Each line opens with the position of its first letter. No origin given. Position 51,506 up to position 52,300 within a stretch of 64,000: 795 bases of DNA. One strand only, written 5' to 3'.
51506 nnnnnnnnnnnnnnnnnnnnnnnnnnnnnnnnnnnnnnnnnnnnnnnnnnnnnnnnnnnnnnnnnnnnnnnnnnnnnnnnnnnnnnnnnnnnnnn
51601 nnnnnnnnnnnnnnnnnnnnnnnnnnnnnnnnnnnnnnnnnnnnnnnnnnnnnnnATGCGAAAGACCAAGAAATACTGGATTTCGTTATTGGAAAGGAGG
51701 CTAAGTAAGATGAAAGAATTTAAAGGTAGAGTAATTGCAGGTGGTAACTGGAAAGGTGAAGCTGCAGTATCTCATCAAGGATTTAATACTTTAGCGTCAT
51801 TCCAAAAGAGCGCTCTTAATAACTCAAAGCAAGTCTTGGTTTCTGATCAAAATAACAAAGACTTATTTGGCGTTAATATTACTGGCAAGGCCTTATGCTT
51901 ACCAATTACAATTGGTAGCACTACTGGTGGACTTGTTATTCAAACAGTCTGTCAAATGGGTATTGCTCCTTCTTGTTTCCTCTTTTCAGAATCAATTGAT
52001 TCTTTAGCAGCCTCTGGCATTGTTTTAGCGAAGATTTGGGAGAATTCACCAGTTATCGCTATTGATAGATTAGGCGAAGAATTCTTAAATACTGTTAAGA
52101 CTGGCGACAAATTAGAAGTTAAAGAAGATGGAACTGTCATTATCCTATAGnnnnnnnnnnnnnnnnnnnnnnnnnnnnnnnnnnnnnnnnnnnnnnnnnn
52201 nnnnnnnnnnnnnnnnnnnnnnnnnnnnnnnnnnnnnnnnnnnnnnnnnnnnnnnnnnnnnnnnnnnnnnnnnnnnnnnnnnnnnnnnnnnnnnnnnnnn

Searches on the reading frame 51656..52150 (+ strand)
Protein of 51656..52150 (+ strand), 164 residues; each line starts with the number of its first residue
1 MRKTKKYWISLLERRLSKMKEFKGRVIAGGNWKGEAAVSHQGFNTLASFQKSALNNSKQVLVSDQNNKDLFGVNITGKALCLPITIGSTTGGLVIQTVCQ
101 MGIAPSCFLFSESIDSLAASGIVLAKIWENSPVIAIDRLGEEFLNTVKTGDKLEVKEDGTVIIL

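Call 12: search_protein_families(library=pfam, proteins=[window:51656-52150:+], max_evalue=0.00001)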
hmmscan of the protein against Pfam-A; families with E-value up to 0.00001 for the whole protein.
window:51656-52150:+ (164 aa): 1 family
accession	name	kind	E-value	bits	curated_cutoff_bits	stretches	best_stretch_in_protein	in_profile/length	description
PF01989.23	AcnX_swivel_put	-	1e-10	41.7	27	1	65-127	16-77/80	Aconitase X swivel domain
